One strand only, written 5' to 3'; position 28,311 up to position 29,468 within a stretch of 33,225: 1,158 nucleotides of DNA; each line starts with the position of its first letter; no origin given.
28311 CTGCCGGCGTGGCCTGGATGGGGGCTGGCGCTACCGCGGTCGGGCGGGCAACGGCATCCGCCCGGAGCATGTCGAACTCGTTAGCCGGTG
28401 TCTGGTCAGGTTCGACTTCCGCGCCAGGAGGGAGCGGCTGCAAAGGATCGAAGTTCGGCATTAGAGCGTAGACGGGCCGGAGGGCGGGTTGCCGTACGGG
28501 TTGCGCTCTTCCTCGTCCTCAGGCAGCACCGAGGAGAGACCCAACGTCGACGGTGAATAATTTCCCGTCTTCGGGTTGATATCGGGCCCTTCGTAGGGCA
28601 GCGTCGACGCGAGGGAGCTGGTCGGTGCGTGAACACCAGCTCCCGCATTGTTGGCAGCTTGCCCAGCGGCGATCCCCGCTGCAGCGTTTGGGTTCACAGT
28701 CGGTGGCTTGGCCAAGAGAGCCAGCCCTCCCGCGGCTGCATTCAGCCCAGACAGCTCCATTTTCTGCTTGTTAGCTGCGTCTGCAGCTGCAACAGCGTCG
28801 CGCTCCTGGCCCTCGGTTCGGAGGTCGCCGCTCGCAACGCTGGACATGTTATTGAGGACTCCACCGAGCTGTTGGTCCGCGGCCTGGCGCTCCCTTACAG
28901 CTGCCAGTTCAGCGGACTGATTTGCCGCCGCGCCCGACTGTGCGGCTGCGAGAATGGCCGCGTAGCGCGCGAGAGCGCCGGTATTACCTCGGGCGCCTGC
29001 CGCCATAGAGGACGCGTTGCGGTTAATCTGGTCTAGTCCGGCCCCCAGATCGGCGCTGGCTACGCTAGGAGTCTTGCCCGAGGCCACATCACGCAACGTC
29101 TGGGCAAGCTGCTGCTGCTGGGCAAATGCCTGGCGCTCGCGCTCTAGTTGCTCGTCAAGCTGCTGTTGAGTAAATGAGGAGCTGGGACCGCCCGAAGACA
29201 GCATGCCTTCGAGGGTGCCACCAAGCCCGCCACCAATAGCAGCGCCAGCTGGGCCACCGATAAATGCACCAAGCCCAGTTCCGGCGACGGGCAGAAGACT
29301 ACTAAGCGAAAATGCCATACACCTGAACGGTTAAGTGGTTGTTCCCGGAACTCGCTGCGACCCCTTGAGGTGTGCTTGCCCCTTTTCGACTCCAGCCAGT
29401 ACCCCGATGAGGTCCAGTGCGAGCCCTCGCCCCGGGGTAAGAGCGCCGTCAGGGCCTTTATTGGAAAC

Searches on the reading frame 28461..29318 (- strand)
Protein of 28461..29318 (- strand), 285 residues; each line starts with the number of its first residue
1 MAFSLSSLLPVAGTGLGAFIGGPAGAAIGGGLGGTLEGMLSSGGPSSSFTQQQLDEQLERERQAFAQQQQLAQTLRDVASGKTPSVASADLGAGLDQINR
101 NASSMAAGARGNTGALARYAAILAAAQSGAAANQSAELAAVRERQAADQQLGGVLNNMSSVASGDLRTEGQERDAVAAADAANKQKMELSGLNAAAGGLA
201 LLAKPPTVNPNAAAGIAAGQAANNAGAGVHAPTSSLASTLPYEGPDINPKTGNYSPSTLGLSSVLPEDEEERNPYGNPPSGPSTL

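Call 7: search_protein_families(library=phrogs, proteins=[window:28461-29318:-])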
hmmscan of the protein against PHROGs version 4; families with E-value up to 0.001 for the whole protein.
window:28461-29318:- (285 aa): 0 families

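Call 39: search_protein_families(library=pfam, proteins=[window:28461-29318:-], max_evalue=0.1)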
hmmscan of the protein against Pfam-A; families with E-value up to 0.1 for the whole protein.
window:28461-29318:- (285 aa): 2 families
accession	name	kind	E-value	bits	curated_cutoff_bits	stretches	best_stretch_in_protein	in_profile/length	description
PF10828.13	DUF2570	-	0.024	15.1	26.6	1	51-86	46-81/108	Protein of unknown function (DUF2570)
PF11802.13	CENP-K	-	0.043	13.8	27.2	1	51-80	106-135/263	Centromere-associated protein K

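Call 106: find_homologous_proteins(query=window:28461-29318:-, max_evalue=1e-10)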
Query window:28461-29318:- (285 aa): 6 proteins with E <= 1e-10 among 8000 candidates.
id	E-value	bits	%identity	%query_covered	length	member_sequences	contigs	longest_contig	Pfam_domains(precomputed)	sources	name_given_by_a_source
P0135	5.7e-167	572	100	100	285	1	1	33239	-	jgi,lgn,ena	-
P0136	3.3e-128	445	79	100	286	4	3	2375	-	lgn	-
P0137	1.5e-100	354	67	100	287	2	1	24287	-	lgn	-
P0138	9.5e-35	139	58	58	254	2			-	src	-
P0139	2.9e-22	98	57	34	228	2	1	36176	-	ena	-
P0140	1.6e-11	63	38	74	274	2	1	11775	-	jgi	jgi:hypothetical protein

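Call 107: find_encoding_contigs(protein=P0137, flank=10000, max_places=3)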
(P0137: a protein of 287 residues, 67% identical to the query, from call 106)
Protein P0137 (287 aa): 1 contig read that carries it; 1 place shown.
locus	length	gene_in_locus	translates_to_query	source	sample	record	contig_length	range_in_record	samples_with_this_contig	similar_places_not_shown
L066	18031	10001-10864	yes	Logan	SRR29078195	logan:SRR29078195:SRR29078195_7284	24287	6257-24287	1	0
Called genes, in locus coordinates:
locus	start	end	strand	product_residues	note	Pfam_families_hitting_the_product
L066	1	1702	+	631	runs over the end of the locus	-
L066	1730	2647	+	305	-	-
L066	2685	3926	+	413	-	-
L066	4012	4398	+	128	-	-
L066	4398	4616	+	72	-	-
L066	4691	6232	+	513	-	-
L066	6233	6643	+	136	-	-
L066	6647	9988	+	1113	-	-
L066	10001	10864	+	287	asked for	-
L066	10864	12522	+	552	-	-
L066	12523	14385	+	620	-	-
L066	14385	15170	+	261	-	-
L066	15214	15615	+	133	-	-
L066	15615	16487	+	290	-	-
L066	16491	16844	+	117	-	-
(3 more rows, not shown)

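Call 108: find_encoding_contigs(protein=P0136, flank=10000, max_places=5)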
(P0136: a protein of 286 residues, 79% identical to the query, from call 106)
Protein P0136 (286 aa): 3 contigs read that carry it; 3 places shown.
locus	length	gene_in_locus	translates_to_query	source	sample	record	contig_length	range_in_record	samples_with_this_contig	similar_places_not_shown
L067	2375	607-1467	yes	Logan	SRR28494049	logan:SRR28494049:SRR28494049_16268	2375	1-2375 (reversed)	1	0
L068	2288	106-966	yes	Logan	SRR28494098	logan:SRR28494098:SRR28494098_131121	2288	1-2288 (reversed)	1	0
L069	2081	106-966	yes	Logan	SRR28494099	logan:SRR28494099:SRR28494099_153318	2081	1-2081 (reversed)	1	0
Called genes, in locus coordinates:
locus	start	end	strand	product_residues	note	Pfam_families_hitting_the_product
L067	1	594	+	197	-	?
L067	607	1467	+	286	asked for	-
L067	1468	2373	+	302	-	?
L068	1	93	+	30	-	?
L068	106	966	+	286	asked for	-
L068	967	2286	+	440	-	?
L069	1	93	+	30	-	?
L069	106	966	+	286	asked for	-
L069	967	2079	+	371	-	?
